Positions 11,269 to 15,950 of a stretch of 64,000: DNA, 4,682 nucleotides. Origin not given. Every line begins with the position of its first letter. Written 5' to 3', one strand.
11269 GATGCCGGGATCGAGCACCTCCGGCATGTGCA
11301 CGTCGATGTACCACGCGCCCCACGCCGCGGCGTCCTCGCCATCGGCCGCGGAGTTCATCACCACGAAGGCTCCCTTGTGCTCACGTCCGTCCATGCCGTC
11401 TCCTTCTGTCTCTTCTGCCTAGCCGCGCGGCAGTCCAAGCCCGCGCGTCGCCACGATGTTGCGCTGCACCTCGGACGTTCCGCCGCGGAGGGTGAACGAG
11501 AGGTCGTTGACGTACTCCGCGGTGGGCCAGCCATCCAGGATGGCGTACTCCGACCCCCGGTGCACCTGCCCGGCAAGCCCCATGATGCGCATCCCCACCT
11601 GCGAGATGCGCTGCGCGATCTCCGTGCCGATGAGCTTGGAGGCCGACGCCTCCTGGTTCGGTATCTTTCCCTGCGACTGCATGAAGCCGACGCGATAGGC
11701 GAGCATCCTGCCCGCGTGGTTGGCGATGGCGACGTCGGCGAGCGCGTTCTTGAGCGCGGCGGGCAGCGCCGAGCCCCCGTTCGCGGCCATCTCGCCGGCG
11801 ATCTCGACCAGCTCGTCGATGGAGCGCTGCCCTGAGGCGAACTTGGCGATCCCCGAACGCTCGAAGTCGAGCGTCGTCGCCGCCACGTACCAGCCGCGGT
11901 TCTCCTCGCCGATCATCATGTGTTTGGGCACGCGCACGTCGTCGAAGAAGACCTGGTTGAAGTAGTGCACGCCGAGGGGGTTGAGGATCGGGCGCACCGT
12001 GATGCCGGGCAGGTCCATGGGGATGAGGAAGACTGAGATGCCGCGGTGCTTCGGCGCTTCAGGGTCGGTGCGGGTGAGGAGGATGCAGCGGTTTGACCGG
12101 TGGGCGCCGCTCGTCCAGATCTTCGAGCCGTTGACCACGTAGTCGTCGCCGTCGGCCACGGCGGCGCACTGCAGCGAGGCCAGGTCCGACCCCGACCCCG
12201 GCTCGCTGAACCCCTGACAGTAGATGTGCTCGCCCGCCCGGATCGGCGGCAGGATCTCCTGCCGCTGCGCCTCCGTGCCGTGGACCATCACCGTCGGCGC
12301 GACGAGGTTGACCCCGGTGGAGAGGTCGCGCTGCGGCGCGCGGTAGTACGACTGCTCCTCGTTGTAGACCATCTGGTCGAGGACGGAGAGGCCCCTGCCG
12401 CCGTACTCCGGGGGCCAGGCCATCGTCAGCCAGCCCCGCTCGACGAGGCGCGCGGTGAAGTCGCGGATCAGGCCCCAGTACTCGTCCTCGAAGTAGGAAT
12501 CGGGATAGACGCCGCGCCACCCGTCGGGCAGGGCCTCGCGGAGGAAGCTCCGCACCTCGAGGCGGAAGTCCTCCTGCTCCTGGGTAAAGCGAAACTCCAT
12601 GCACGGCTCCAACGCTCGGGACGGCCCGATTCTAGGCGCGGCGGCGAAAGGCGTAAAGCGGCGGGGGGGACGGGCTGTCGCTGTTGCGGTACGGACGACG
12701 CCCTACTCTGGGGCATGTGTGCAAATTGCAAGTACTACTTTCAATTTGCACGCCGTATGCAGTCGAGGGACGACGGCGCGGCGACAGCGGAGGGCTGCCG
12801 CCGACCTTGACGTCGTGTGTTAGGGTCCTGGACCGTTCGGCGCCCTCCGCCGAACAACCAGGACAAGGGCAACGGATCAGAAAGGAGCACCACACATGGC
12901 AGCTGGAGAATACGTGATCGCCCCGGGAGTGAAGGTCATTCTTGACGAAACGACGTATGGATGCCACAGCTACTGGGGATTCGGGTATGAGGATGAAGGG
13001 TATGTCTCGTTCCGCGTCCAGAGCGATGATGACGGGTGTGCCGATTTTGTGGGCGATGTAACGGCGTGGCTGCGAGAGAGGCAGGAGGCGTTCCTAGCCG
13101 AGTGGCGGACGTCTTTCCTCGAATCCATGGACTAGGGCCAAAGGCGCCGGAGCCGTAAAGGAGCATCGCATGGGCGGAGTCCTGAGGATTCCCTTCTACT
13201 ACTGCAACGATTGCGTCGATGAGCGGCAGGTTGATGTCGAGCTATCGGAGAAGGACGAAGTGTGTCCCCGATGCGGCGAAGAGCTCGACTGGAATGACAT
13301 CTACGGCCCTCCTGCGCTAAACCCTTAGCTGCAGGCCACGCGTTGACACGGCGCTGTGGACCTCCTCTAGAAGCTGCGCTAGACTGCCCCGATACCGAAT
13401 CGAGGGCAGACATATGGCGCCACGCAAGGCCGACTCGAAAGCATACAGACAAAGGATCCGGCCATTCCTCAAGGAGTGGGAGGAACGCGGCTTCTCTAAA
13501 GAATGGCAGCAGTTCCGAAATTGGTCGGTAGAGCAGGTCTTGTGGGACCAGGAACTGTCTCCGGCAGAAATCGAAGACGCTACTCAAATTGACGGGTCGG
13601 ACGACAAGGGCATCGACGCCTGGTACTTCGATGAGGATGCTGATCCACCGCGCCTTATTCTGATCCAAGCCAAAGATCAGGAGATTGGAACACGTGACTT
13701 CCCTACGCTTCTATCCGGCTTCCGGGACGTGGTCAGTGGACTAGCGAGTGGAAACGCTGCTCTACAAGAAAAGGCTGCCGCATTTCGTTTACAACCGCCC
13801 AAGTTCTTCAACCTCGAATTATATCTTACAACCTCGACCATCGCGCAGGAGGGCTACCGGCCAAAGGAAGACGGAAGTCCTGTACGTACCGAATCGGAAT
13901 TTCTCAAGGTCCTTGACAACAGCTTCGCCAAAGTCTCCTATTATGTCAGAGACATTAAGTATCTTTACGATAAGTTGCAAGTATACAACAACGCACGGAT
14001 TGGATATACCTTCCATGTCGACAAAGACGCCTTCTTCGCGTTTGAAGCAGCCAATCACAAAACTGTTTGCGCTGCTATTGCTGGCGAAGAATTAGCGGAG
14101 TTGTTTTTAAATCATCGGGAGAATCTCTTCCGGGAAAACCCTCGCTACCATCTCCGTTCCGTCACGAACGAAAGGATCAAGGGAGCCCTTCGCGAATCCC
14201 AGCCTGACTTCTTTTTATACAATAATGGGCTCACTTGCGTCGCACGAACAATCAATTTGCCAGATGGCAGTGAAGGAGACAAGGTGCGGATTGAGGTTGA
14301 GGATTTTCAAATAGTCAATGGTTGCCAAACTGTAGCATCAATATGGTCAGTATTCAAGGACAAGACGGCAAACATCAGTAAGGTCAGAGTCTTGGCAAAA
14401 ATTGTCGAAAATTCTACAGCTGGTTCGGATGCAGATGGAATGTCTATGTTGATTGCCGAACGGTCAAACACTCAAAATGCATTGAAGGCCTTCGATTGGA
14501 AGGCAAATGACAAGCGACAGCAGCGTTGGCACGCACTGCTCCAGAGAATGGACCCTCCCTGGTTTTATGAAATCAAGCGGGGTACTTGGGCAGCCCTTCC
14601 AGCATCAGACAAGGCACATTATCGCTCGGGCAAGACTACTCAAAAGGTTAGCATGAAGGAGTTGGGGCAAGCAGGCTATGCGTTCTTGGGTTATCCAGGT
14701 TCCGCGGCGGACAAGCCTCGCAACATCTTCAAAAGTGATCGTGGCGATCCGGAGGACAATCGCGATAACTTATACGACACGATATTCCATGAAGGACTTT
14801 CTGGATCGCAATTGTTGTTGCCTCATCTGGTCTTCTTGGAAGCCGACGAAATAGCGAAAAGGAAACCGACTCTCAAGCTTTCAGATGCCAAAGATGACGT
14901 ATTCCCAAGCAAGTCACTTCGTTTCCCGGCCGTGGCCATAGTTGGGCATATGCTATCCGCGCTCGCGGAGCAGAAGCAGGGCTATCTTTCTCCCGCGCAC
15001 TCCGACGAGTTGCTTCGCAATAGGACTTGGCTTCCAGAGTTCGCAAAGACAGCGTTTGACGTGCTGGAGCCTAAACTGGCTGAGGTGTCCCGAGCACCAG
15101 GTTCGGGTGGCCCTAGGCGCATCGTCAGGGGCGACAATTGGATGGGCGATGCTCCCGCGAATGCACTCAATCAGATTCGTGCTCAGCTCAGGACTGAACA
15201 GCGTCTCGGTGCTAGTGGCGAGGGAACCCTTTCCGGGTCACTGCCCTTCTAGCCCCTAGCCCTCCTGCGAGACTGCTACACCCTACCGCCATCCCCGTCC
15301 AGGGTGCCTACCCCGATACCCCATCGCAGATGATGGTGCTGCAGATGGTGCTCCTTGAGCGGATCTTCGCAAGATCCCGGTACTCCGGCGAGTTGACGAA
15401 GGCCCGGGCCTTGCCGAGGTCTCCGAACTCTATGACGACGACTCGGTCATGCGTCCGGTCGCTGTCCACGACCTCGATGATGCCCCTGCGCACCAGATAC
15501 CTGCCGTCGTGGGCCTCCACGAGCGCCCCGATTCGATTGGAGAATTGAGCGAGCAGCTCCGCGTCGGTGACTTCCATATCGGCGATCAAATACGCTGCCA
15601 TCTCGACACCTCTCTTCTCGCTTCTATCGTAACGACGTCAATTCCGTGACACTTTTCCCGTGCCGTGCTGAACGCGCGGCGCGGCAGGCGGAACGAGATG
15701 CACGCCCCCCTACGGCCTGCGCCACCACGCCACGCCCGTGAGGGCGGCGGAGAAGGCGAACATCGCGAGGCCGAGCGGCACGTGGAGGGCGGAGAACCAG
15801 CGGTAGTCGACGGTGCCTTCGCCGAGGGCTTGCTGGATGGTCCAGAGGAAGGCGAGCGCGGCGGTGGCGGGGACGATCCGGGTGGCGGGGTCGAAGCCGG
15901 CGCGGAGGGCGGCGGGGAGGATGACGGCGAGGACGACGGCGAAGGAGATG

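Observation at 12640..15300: Low-GC island (~50% GC in a ~70% GC genome) carrying an AIPR abortive-infection gene preceded by a 52-aa zinc-ribbon ORF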

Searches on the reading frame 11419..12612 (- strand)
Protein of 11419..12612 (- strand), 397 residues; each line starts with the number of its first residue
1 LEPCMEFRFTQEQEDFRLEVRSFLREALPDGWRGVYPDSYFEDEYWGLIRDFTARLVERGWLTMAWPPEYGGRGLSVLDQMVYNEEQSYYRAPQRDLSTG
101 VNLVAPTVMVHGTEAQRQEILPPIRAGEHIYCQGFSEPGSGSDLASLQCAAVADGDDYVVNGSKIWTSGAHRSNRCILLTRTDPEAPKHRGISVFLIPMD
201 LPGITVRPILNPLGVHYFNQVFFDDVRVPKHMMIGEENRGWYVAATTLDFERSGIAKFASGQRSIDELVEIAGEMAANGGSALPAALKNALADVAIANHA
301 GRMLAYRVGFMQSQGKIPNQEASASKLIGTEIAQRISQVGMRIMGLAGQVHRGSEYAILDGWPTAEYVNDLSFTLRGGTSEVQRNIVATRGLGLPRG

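Call 3: search_protein_families(library=pfam, proteins=[window:11419-12612:-], max_evalue=0.1)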
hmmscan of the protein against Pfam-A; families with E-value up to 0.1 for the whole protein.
window:11419-12612:- (397 aa): 3 families
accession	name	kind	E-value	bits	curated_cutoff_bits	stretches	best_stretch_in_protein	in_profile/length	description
PF02770.24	Acyl-CoA_dh_M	-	8.5e-23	80.8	33.3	1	132-226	1-97/97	Acyl-CoA dehydrogenase, middle domain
PF00441.29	Acyl-CoA_dh_1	-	2.9e-19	70.1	22.4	1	238-391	1-149/150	Acyl-CoA dehydrogenase, C-terminal domain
PF02771.21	Acyl-CoA_dh_N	-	8.5e-19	68.4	22.9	1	10-128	1-113/113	Acyl-CoA dehydrogenase, N-terminal domain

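Call 78: find_related_loci(query=window:11419-12600:-, collection=metagenome_contigs, flank=7000)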
Query window:11419-12600:- (393 aa) in metagenome_contigs; peptide patterns used: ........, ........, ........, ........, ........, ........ (x = any residue, [..] = any of these).
600 stretches matched a pattern (row limit reached: there are more); 577 encode a relative of the query (tblastn E <= 1e-3); the best 80 are kept; 80 distinct loci.
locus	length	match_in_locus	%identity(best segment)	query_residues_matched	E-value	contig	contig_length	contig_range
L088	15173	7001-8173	52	1-392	3e-130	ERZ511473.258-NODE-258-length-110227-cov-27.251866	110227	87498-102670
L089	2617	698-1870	51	1-393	9e-135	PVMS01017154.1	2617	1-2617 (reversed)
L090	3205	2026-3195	51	1-392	4e-132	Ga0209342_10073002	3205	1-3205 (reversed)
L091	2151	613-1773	51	1-392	2e-135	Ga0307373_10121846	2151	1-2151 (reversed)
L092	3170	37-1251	50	1-393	7e-131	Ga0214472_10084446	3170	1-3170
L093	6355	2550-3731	49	1-393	6e-121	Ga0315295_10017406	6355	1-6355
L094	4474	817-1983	49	1-392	2e-121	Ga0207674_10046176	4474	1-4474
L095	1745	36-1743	49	1-392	5e-129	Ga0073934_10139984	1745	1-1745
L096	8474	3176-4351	49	1-392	6e-120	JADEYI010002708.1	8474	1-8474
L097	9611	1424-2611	46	1-392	2e-118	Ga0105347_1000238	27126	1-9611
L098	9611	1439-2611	49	1-392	9e-119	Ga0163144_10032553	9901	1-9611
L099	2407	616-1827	47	1-392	3e-124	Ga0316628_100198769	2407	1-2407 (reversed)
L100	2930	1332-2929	46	1-392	4e-121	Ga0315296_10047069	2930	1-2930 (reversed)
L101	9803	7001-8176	47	1-393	1e-116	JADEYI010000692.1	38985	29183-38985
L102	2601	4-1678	48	1-392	2e-120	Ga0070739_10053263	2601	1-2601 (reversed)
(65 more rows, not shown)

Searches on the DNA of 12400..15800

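Call 104: search_rna_families(source=window, start=12400, end=15800, threshold=evalue, max_evalue=1)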
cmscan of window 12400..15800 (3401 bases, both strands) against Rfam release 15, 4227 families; matches with E-value up to 1: 1.
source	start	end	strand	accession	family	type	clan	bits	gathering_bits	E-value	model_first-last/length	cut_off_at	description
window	15410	15503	-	RF03009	malK-III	Cis-reg;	-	21.3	50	0.21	1-94/94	no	malK-III RNA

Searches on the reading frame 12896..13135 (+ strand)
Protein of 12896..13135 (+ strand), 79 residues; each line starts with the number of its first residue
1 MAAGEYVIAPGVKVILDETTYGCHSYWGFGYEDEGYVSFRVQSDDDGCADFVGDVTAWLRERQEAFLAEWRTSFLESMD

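Call 3: search_protein_families(library=pfam, proteins=[window:12896-13135:+], max_evalue=0.1)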
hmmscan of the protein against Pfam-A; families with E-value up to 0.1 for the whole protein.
window:12896-13135:+ (79 aa): 0 families

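Call 4: search_protein_families(library=padloc, proteins=[window:12896-13135:+], max_evalue=0.1)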
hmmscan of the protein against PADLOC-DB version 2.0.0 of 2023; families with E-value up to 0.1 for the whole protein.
window:12896-13135:+ (79 aa): 0 families

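Call 9: search_protein_families(library=ncbifam, proteins=[window:12896-13135:+], max_evalue=0.1)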
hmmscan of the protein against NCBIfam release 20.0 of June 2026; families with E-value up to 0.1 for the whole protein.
window:12896-13135:+ (79 aa): 0 families

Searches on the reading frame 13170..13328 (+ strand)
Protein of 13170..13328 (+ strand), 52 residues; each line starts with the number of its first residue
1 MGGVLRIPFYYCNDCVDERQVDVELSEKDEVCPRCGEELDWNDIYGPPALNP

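Call 3: search_protein_families(library=pfam, proteins=[window:13170-13328:+], max_evalue=0.1)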
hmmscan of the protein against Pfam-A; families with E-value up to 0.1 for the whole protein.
window:13170-13328:+ (52 aa): 9 families
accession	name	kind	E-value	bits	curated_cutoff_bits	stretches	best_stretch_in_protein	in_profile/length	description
PF09723.15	Zn_ribbon_8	-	0.00083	19.8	34.4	1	10-38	6-36/41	Zinc ribbon domain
PF24460.1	DUF7575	-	0.01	15.7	28.5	1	30-40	4-14/28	Domain of unknown function (DUF7575)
PF10217.14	DUF2039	-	0.038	14.7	27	1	17-45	17-45/89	Uncharacterized conserved protein (DUF2039)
PF14634.12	zf-RING_5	-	0.042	14.3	27.9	1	11-36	24-42/43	zinc-RING finger domain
PF14369.11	Zn_ribbon_19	-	0.043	14.4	30.8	1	10-37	3-29/35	zinc-ribbon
PF12773.13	DZR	-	0.044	14.4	27.3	1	11-41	14-36/45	Double zinc ribbon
PF01155.25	HypA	-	0.063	13.7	28.9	1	10-38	71-95/112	Hydrogenase/urease nickel incorporation, metallochaperone, hypA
PF13248.11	Zn_ribbon_3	-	0.068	13.1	27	1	26-39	13-26/26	zinc-ribbon domain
PF06827.20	zf-FPG_IleRS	-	0.081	13.2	21.3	0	29-35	21-27/30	Zinc finger found in FPG and IleRS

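Call 4: search_protein_families(library=padloc, proteins=[window:13170-13328:+], max_evalue=0.1)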
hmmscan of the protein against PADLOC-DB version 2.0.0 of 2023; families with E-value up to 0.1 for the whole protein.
window:13170-13328:+ (52 aa): 0 families

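Call 9: search_protein_families(library=ncbifam, proteins=[window:13170-13328:+], max_evalue=0.1)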
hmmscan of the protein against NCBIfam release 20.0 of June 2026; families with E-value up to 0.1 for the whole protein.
window:13170-13328:+ (52 aa): 5 families
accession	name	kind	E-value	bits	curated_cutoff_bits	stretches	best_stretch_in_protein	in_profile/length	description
TIGR02605.1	CxxC_CxxC_SSSS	subfamily_domain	0.0028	17.7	31.3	1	10-38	6-36/52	FmdB family zinc ribbon protein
NF001607.0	PRK00398.1-4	equivalog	0.032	13.9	89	1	9-38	9-37/53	DNA-directed RNA polymerase subunit P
NF041913.1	HVO_2142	equivalog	0.05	13.5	90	0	28-41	10-23/48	HVO_2142 family zinc finger protein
NF004910.0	PRK06266.1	equivalog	0.052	12.7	180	1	9-42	124-156/185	transcription initiation factor E subunit alpha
NF001669.0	PRK00432.1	equivalog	0.09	12.8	54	0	25-37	22-34/58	30S ribosomal protein S27ae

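Call 84: list_cluster_members(proteins=[P0001, P0122, window:13170-13328:+, P0002])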
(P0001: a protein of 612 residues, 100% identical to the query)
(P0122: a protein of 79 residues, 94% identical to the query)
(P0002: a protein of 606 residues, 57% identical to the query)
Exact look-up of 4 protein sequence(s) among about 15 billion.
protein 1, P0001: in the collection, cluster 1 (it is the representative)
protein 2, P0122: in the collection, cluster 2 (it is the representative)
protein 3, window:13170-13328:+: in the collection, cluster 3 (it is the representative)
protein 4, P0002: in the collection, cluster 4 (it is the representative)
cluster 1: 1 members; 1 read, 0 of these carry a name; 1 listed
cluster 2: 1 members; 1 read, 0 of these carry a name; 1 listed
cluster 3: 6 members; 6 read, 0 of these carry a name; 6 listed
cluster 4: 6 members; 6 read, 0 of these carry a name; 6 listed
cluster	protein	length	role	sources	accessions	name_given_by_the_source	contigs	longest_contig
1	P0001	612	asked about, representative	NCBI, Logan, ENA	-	-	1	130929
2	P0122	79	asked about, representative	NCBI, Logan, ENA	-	-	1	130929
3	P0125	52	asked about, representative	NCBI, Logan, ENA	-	-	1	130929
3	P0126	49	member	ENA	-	-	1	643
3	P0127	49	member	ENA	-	-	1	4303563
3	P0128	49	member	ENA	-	-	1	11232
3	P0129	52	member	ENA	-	-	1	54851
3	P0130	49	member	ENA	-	-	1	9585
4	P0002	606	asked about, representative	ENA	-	-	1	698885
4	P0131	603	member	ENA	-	-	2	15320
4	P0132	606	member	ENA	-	-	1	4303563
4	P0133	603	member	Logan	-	-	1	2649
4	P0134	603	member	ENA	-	-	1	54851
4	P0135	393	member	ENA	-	-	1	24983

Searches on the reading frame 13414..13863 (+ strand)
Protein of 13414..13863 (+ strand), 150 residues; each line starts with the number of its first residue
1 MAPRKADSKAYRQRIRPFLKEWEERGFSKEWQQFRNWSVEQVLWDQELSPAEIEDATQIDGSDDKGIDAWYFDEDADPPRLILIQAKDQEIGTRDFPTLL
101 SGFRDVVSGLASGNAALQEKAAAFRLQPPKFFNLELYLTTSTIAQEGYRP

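Call 93: search_solved_structures(query=A10, max_evalue=10, show_alignments=3)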
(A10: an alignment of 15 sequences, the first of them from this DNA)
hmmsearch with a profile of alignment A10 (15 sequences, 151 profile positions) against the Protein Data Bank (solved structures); distinct sequences matched with E-value up to 10: 0.
